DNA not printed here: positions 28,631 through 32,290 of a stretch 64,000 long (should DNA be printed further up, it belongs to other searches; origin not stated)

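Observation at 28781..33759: MmeI-family single-chain restriction-modification enzyme translationally coupled to an AlbA_2/HATPase_c_4-type protein: candidate two-gene defence module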

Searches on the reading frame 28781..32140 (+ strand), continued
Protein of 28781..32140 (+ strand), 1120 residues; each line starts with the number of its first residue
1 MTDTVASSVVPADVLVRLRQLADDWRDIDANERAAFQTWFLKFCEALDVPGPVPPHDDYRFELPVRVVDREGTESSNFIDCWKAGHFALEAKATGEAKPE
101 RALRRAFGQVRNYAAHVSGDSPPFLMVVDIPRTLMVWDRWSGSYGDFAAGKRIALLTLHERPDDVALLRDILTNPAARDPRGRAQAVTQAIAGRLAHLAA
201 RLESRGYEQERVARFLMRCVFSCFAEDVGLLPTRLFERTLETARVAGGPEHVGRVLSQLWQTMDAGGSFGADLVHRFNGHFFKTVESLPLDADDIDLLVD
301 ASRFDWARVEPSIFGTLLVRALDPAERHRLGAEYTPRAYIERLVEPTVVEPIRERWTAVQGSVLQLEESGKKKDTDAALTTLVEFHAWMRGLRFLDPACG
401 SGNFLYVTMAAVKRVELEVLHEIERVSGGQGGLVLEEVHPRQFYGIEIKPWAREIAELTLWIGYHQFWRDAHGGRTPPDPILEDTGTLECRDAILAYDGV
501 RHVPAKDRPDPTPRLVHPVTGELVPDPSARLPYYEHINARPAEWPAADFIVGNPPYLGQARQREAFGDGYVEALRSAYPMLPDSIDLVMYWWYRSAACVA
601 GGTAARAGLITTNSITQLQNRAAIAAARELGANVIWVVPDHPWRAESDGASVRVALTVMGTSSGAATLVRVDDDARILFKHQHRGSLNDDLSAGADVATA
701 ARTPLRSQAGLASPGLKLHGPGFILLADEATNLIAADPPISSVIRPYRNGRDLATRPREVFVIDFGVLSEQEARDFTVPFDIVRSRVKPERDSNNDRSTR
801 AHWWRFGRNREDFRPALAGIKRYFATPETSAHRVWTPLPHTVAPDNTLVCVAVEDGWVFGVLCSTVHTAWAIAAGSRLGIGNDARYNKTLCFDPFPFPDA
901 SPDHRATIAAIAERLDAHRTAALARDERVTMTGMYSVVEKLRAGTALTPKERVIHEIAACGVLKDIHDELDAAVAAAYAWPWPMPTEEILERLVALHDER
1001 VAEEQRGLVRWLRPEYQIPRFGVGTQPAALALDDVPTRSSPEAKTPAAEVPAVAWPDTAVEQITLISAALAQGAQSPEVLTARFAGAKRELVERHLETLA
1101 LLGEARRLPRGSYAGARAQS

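Call 46: search_protein_families(library=padloc, proteins=[L159:10396-11592:+, L159:11684-12457:+, L158:10546-11244:+], max_evalue=0.001)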
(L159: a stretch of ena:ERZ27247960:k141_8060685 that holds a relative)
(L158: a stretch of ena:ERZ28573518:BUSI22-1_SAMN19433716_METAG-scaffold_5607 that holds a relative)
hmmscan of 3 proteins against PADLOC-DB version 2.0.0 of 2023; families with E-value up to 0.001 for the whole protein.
L159:10396-11592:+ (399 aa): 5 families
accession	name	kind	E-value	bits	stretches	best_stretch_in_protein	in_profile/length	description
PDLC04568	PDC-M30A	-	2.6e-19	67.8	1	7-177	6-182/368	-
PDLC04567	PDC-M30A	-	2.5e-13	47.8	1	12-108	11-104/381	-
PDLC04566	PDC-M30A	-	1.4e-12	45.3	1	9-167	7-175/372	-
PDLC04635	PDC-M41A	-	1.2e-07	30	1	14-171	10-183/298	-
PDLC04636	PDC-M41A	-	6.6e-05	20.8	1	15-150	9-146/281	-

L159:11684-12457:+ (258 aa): 2 families
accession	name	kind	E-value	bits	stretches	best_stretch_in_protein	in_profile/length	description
PDLC04639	PDC-M41B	-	1.3e-88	294.4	1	4-248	2-234/241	-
PDLC04569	PDC-M30B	-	5.1e-84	279.6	1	4-248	2-234/241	-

L158:10546-11244:+ (233 aa): 0 families

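Call 53: search_protein_families(library=ncbifam, proteins=[L159:10396-11592:+], max_evalue=0.01)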
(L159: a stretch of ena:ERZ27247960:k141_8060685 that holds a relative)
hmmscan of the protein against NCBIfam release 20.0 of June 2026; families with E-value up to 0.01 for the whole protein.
L159:10396-11592:+ (399 aa): 1 family
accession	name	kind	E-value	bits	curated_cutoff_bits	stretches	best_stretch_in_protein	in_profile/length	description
TIGR04474.1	tcm_partner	subfamily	2.5e-41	142.3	53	1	14-307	1-259/263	three-Cys-motif partner protein TcmP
